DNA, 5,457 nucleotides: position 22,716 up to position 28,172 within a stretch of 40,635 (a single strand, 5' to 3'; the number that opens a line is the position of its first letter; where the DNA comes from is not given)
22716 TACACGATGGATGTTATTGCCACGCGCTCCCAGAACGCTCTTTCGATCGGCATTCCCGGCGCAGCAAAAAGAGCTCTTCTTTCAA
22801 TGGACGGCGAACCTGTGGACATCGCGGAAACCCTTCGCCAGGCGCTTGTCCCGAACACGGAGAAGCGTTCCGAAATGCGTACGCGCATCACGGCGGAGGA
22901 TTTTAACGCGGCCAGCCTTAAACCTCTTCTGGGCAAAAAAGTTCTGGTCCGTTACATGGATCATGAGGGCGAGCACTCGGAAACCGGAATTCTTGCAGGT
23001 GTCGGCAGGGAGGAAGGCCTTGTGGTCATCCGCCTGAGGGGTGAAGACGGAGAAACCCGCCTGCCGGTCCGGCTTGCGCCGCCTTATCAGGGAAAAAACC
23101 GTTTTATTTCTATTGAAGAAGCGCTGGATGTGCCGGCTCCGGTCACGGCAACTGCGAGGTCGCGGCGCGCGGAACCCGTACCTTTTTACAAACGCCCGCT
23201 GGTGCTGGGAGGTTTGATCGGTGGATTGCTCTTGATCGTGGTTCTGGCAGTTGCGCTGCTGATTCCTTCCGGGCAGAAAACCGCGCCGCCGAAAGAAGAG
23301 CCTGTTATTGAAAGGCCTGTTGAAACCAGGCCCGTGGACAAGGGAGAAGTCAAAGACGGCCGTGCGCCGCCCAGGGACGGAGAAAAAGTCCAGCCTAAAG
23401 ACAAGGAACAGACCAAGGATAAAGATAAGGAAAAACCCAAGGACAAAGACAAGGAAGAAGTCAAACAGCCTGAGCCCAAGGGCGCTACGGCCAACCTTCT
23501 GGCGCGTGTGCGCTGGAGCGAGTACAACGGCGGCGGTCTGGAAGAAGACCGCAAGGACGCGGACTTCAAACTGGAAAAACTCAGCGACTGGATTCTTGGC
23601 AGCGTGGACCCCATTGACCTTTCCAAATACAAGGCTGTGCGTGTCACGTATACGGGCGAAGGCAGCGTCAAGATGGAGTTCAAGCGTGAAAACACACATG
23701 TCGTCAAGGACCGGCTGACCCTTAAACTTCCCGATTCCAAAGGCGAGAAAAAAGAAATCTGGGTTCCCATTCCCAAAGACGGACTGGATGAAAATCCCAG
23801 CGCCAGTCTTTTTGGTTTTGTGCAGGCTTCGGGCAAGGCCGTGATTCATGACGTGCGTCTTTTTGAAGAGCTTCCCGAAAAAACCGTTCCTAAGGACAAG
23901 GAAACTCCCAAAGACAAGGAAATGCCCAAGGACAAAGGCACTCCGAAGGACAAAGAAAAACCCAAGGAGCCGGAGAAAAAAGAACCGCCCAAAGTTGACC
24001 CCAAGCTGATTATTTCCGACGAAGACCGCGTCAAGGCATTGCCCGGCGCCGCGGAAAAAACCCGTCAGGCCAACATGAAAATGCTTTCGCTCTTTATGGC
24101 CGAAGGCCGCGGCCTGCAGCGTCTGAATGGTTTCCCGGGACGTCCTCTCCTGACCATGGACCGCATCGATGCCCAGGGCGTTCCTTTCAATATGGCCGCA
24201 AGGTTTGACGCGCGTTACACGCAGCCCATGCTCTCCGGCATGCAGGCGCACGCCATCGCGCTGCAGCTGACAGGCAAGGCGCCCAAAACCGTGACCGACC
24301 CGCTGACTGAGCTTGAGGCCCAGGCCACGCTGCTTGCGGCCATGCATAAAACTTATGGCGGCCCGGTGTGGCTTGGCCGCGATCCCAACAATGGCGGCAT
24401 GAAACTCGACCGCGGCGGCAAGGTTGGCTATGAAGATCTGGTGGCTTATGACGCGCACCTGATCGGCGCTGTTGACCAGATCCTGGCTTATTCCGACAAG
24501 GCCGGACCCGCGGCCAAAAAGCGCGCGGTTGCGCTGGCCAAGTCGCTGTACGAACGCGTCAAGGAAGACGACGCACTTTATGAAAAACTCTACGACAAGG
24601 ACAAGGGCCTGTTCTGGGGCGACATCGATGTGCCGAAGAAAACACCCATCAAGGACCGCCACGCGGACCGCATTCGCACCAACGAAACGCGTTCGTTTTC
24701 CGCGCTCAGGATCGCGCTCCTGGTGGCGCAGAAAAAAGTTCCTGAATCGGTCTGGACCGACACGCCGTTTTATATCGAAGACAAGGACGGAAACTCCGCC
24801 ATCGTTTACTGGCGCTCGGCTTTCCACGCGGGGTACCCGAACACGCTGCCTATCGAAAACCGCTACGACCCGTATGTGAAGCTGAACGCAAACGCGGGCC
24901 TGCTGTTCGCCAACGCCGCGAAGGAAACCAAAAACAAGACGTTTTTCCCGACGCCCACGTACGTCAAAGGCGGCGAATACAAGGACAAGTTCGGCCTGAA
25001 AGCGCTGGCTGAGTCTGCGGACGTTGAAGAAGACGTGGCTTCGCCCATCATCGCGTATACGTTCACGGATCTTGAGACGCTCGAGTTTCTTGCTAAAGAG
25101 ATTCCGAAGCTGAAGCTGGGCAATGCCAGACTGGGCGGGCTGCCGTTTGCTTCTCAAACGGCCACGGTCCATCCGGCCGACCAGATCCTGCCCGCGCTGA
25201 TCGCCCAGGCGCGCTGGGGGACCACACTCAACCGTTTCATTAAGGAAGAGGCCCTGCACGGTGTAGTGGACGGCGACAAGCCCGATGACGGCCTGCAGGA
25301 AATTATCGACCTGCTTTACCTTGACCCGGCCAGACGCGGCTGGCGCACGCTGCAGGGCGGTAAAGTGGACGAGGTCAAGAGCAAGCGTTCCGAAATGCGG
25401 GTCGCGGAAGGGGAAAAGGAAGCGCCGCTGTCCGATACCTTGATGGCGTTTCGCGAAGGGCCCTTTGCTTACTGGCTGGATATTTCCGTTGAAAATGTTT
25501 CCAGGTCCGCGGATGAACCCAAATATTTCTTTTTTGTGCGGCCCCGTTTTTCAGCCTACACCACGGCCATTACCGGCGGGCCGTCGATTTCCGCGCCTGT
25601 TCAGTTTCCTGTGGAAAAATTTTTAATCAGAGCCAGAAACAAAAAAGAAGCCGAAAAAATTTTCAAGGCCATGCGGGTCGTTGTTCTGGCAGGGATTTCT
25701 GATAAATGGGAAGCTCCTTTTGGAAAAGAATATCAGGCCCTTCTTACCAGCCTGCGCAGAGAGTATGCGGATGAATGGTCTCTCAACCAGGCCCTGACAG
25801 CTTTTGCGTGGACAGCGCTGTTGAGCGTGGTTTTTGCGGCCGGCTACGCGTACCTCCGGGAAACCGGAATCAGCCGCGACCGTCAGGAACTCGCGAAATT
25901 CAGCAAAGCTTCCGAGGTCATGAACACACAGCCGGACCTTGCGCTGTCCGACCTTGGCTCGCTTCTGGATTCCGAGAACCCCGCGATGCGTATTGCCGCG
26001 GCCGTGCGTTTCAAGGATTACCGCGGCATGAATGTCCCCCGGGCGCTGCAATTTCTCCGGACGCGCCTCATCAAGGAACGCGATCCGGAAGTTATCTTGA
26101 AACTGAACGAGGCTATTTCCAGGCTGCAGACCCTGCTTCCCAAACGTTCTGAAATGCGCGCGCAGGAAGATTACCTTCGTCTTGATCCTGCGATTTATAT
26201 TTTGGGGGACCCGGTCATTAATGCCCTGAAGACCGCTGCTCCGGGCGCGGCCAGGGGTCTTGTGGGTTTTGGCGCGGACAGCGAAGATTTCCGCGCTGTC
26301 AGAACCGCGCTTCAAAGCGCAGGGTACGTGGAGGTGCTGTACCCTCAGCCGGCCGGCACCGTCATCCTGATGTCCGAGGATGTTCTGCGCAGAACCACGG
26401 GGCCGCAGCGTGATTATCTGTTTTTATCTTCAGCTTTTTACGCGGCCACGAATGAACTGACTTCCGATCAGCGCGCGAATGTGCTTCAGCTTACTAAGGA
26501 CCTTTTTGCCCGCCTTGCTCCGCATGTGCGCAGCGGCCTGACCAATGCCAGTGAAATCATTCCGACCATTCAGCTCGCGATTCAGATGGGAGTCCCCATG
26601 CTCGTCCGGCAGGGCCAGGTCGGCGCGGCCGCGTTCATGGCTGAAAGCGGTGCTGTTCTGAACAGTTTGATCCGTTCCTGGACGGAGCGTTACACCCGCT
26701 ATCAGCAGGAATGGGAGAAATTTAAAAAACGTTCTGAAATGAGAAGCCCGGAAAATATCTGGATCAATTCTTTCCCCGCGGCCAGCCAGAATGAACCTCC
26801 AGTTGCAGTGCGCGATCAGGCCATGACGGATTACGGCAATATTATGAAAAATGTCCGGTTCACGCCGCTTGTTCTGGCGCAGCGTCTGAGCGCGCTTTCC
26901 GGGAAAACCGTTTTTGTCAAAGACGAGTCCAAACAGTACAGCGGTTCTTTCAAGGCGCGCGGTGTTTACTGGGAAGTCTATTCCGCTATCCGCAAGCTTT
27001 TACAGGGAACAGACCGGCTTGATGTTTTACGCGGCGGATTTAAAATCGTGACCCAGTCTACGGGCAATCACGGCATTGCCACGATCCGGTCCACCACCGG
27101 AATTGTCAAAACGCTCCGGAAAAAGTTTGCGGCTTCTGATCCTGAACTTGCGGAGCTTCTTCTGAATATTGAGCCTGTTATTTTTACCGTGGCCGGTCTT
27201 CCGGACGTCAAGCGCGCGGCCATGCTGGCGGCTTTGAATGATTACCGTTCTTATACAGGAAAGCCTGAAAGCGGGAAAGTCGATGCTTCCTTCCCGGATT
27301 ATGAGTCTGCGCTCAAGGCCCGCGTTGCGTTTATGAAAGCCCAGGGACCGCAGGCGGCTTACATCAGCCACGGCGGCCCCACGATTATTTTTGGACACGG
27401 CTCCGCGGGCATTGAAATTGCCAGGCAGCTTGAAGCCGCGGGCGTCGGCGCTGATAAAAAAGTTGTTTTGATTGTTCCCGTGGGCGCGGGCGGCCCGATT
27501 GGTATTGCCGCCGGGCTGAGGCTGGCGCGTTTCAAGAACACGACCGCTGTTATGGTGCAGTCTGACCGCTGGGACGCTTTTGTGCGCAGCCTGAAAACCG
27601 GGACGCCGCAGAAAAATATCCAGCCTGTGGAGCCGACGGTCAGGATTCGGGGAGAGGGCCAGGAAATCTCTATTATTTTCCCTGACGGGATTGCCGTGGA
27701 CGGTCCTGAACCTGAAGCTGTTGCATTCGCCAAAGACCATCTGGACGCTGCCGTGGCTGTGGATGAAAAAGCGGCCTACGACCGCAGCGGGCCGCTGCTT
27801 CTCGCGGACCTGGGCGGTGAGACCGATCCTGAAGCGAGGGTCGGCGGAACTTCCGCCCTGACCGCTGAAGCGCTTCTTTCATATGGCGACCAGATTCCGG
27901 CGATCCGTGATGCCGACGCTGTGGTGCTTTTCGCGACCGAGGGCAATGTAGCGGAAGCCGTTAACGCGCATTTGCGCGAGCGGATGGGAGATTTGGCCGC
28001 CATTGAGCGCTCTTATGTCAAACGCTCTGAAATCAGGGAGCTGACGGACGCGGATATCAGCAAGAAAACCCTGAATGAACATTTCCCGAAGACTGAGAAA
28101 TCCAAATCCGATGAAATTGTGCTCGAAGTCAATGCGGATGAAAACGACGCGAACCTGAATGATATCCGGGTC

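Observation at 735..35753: A 35-kb ORF partitioned into 24 protein-sized modules by a recurring R-S-E-M-R pentapeptide: candidate bacterial polyprotein (operon in one ORF)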

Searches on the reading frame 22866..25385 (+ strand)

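Call 8: search_protein_families(library=pfam, proteins=[window:22866-25385:+], max_evalue=0.01)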
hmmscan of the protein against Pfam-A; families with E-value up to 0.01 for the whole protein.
window:22866-25385:+ (840 aa): 0 families

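Call 25: search_protein_families(library=pfam, proteins=[window:22866-25385:+], max_evalue=5)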
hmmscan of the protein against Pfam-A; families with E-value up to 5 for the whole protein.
window:22866-25385:+ (840 aa): 1 family
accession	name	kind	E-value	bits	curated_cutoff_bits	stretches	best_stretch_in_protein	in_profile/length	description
PF18790.7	KfrB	-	0.14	12.6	25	1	318-338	14-36/54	KfrB Domain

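Call 33: search_protein_families(library=ncbifam, proteins=[window:22866-25385:+], max_evalue=0.1)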
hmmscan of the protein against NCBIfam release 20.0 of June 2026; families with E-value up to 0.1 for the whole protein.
window:22866-25385:+ (840 aa): 1 family
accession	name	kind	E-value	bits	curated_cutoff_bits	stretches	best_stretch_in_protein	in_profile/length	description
NF038014.1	Chlamy_inclu_1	subfamily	0.098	13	200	0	125-204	10-86/238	inclusion-associated protein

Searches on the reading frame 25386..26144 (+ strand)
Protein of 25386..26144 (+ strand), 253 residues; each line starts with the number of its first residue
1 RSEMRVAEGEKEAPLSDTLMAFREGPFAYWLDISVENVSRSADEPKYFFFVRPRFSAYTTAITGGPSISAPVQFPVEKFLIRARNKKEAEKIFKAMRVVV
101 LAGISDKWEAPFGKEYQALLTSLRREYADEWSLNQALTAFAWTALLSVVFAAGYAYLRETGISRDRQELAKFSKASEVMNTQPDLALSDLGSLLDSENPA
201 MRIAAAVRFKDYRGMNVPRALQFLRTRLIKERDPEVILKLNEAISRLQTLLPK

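Call 8: search_protein_families(library=pfam, proteins=[window:25386-26144:+], max_evalue=0.01)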
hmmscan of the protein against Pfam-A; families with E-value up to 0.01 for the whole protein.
window:25386-26144:+ (253 aa): 1 family
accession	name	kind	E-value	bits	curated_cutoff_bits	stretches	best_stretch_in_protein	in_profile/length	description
PF13646.12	HEAT_2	-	0.002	18.8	27.7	1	186-241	32-84/88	HEAT repeats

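Call 78: search_protein_families(library=pfam, proteins=[window:25386-26144:+], max_evalue=1)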
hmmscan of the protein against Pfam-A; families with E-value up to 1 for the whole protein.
window:25386-26144:+ (253 aa): 1 family
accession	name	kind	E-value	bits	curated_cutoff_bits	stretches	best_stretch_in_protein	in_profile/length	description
PF13646.12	HEAT_2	-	0.002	18.8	27.7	1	186-241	32-84/88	HEAT repeats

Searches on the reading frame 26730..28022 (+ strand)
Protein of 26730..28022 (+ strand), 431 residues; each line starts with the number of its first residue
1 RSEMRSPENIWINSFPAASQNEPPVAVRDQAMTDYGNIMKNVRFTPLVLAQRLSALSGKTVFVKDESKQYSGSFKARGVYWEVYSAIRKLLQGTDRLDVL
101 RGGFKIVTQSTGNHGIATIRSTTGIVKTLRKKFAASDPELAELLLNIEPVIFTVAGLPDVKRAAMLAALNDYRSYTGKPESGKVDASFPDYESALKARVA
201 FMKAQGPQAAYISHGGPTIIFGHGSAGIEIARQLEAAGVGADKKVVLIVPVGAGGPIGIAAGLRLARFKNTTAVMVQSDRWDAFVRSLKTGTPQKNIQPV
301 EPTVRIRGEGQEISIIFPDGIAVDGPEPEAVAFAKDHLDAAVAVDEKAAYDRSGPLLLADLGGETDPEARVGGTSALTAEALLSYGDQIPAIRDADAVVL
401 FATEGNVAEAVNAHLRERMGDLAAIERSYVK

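Call 8: search_protein_families(library=pfam, proteins=[window:26730-28022:+], max_evalue=0.01)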
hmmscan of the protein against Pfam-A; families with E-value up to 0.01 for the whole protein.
window:26730-28022:+ (431 aa): 1 family
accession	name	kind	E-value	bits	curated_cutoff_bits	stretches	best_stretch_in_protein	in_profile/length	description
PF00291.31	PALP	-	1.6e-30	106.9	35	2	40-118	3-70/295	Pyridoxal-phosphate dependent enzyme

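Call 51: search_solved_structures(query=window:26730-28022:+, max_evalue=0.00001)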
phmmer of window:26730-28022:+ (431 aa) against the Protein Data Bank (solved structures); distinct sequences matched with E-value up to 0.00001: 5.
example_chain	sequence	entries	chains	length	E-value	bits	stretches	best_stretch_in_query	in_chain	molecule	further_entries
3hmk_A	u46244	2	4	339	6.1e-08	35.3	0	36-118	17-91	Serine racemase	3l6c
3l6b_A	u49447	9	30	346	2.1e-07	33.6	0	36-118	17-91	Serine racemase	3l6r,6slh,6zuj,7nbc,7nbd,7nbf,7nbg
6zsp_AAA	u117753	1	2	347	2.1e-07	33.5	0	36-118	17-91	Serine racemase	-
1ve5_A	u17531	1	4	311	2.1e-07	33.5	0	214-294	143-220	Threonine deaminase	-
5x2l_A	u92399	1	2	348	2.2e-07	33.4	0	36-118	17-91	Serine racemase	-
